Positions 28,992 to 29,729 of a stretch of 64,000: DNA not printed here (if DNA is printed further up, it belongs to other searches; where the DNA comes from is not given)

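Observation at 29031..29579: SET-domain (lysine methyltransferase-like) gene with atypical codon usage, 3' ends overlapping a class A beta-lactamase-fold gene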

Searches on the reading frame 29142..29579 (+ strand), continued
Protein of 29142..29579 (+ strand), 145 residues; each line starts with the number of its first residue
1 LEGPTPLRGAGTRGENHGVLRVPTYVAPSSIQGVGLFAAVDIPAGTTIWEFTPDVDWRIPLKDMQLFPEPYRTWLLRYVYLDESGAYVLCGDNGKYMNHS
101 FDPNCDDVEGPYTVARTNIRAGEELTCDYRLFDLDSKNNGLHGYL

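Call 47: fold_search(model_id=the predicted structure, library=pdb)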
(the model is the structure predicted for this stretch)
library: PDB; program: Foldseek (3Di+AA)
matches with E <= 10: 505; with E <= 0.001: 356
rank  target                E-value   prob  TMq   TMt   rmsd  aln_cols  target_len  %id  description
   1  7w6l_E                4.8e-08  1.00  0.58  0.49   4.7       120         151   30  The crystal structure of MLL3-RBBP5-ASH2L in complex with H3K4me0 peptide (released 2022-09-07)
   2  6u9m_A                7.9e-08  1.00  0.59  0.51   4.7       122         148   29  MLL1 SET N3861I/Q3867L bound to inhibitor 16 (TC-5109) (released 2020-07-01)
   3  7ty3                  7.9e-08  1.00  0.58  0.33   4.7       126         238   23  Crystal Structure of SETD2 Bound to an Indole-based Inhibitor (released 2022-08-31)
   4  6u9n_A                9.5e-08  1.00  0.58  0.51   5.1       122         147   30  MLL1 SET N3861I/Q3867L bound to inhibitor 14 (TC-5139) (released 2020-07-01)
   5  5f6k_E                9.5e-08  1.00  0.56  0.49   5.2       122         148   30  Crystal structure of the MLL3-Ash2L-RbBP5 complex (released 2016-02-24)
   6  6vdb_A                1.0e-07  1.00  0.69  0.37   2.9       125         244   22  SETD2 in complex with a H3-variant super-substrate peptide (released 2020-01-29)
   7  5f59                  1.0e-07  1.00  0.61  0.53   4.5       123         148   27  The crystal structure of MLL3 SET domain (released 2016-02-24)
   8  6ven_N                1.0e-07  1.00  0.63  0.38   4.2       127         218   28  Yeast COMPASS in complex with a ubiquitinated nucleosome (released 2020-01-15)
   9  4ype_B                1.0e-07  1.00  0.64  0.42   4.2       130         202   22  ASH1L SET domain H2193F mutant in complex with S-adenosyl methionine (SAM) (released 2015-09-02)
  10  4z4p                  1.0e-07  1.00  0.60  0.48   4.6       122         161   26  Structure of the MLL4 SET Domain (released 2015-09-09)
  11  5lt8                  1.1e-07  1.00  0.64  0.37   4.3       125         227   24  Structure of the Epigenetic Oncogene MMSET and inhibition by N-Alkyl Sinefungin Derivatives (released 2016-10-05)
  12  7u5v_A                1.1e-07  1.00  0.55  0.56   5.3       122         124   25  Crystal structure of the Mixed Lineage Leukaemia (MLL1) SET Domain with the cofactor product S-Adenosylhomocysteine an (released 2023-09-27)
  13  3f9z_A                1.2e-07  1.00  0.58  0.48   4.5       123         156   27  Structural Insights into Lysine Multiple Methylation by SET Domain Methyltransferases, SET8-Y245F / H4-Lys20 / AdoHcy (released 2008-11-25)
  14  6u9n_B                1.3e-07  1.00  0.58  0.51   4.9       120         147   29  MLL1 SET N3861I/Q3867L bound to inhibitor 14 (TC-5139) (released 2020-07-01)
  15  6u9k_A                1.4e-07  1.00  0.60  0.52   5.0       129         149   28  MLL1 SET N3861I/Q3867L bound to inhibitor 18 (TC-5153) (released 2020-07-01)
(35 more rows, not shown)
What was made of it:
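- On SET-domain protein lysine methyltransferases (Pfam PF00856): The top hits are MLL1-4, SETD2, ASH1L, NSD1/2, SETD8 and S. pombe Set7, at probability 1.00 and TM 0.55-0.71 (call 47).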

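Call 59: find_encoding_contigs(protein=P0010, flank=3000, max_places=4)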
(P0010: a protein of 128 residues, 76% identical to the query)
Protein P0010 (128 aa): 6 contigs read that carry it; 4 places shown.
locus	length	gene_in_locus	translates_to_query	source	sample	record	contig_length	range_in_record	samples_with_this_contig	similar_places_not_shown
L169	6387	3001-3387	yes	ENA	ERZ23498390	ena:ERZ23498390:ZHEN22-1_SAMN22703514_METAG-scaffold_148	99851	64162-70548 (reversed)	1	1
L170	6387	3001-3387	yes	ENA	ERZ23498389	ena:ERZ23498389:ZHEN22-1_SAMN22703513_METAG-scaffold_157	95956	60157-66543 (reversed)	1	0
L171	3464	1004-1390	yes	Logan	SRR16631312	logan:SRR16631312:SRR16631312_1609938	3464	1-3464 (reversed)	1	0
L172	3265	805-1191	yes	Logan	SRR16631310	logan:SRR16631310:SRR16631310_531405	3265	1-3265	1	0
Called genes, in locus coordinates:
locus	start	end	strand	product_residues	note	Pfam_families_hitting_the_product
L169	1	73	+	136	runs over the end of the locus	-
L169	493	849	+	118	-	PF12973:Cupin_7 (weak), PF00190:Cupin_1, PF02311:AraC_binding, PF07883:Cupin_2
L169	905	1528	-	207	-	-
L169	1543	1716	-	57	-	-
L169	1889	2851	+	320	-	PF00561:Abhydrolase_1 (weak), PF12146:Hydrolase_4, PF12697:Abhydrolase_6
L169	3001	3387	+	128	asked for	PF00856:SET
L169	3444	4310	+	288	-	PF01370:Epimerase (weak), PF05368:NmrA, PF13460:NAD_binding_10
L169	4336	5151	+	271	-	PF19089:DUF5777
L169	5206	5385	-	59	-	-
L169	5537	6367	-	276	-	PF13411:MerR_1, PF13432:TPR_16, PF14559:TPR_19, PF13431:TPR_17 (weak), PF13414:TPR_11 (weak), PF13432:TPR_16, PF14559:TPR_19 (weak), PF00515:TPR_1, +7 more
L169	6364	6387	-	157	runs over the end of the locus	-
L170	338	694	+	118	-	PF12973:Cupin_7 (weak), PF00190:Cupin_1, PF02311:AraC_binding, PF07883:Cupin_2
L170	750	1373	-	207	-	-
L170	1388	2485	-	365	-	-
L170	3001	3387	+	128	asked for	PF00856:SET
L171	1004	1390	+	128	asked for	PF00856:SET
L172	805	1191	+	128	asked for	PF00856:SET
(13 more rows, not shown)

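Call 60: find_encoding_contigs(protein=P0044, flank=3000, max_places=4)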
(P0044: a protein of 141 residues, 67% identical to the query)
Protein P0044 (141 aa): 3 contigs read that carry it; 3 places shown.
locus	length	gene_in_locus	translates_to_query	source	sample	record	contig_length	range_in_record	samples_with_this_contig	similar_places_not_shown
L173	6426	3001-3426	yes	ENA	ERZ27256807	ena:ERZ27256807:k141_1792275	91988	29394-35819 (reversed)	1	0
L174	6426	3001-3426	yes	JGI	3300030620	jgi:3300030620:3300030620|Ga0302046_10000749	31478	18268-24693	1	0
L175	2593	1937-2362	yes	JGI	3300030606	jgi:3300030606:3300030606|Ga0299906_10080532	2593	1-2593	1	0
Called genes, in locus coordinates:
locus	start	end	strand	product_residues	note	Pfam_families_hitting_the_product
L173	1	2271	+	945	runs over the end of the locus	PF12704:MacB_PCD, PF02687:FtsX, PF12704:MacB_PCD, PF02687:FtsX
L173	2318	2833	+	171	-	PF00149:Metallophos (weak), PF12850:Metallophos_2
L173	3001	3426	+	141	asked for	PF00856:SET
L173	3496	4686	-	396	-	PF00365:PFK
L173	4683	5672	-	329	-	PF00753:Lactamase_B, PF12706:Lactamase_B_2 (faint)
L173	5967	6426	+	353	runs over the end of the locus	PF24684:Vgb_lyase, PF08450:SGL (faint)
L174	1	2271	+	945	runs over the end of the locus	PF12704:MacB_PCD, PF02687:FtsX, PF12704:MacB_PCD, PF02687:FtsX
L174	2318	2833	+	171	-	PF00149:Metallophos (weak), PF12850:Metallophos_2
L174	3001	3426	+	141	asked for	PF00856:SET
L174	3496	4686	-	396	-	PF00365:PFK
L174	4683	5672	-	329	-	PF00753:Lactamase_B, PF12706:Lactamase_B_2 (faint)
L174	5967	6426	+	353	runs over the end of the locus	PF24684:Vgb_lyase, PF08450:SGL (faint)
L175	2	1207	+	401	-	PF12704:MacB_PCD, PF02687:FtsX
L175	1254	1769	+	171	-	PF00149:Metallophos (weak), PF12850:Metallophos_2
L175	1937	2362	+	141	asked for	PF00856:SET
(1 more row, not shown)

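Call 61: find_encoding_contigs(protein=P0104, flank=3000, max_places=4)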
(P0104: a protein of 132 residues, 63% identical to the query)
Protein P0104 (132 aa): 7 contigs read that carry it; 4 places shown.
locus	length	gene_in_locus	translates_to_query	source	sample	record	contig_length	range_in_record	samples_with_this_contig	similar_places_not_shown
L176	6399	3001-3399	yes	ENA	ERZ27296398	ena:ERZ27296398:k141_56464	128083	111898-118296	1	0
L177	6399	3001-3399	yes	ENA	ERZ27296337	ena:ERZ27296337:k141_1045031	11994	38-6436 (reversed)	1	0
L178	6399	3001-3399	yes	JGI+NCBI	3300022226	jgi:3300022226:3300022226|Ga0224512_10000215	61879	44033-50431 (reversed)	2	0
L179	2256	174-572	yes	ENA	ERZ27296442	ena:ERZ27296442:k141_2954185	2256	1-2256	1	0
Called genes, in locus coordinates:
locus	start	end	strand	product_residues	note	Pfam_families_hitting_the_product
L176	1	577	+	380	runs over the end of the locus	-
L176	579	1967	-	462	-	PF00474:SSF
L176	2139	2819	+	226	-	PF03070:TENA_THI-4, PF14518:Haem_oxygenas_2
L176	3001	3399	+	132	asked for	PF00856:SET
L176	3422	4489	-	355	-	-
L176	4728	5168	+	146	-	PF07963:N_methyl (weak), PF08334:T2SSG (faint)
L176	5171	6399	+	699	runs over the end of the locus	PF00672:HAMP, PF01966:HD, PF13487:HD_5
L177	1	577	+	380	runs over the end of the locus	-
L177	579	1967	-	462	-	PF00474:SSF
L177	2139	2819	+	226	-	PF03070:TENA_THI-4, PF14518:Haem_oxygenas_2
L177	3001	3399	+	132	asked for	PF00856:SET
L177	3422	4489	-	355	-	-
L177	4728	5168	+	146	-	PF07963:N_methyl (weak), PF08334:T2SSG (faint)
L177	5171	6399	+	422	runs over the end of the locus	?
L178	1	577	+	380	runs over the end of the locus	-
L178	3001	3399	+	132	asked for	PF00856:SET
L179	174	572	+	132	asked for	PF00856:SET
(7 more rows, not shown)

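Call 62: find_encoding_contigs(protein=P0095, flank=3000, max_places=4)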
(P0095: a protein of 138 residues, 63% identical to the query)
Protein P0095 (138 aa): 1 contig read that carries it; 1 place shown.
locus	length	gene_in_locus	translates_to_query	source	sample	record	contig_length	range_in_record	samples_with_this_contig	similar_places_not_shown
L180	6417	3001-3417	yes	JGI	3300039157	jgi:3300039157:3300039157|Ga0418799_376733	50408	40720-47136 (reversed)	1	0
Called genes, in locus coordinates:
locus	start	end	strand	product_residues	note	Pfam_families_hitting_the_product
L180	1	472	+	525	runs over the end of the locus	PF00884:Sulfatase (faint), PF01663:Phosphodiest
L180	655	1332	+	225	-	PF00561:Abhydrolase_1, PF12697:Abhydrolase_6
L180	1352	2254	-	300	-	PF01551:Peptidase_M23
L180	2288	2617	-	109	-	PF07883:Cupin_2 (weak)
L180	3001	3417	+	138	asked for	PF00856:SET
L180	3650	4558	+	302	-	PF01436:NHL (faint), PF06739:SBBP (faint), PF20067:SSL_N (faint), PF17170:DUF5128 (weak)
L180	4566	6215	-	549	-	PF07719:TPR_2 (faint), PF14559:TPR_19 (faint)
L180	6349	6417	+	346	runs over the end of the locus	PF12006:DUF3500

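Call 81: search_protein_representatives(protein=window:29196-29576:+)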
Query: 127 residues. Proteins with E-value up to 0.001 (for the whole library): 2615; up to 1e-10: 1027; up to 1e-30: 5. The best 150 are listed.
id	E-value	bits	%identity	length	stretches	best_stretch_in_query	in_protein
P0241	5.4e-44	165.8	62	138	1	1-123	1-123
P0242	4.3e-41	156.4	61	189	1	2-121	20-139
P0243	8.7e-37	142.5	53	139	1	1-126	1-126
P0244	3.8e-36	140.4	58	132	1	3-118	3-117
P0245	3.8e-31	124.2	51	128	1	1-118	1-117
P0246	1.5e-28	115.8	50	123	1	3-115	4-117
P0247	8.5e-28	113.4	52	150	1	1-114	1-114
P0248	1.2e-27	112.9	45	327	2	1-118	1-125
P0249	1.2e-26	109.6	45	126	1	1-120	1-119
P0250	9.7e-26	106.7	48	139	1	1-124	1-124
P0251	2.3e-25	105.5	47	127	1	1-117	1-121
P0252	7.1e-25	103.9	43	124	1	1-116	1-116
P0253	7.9e-25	103.7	43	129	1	1-115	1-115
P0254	8.6e-25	103.6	43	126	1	1-118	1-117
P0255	1.2e-24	103.2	48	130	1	1-126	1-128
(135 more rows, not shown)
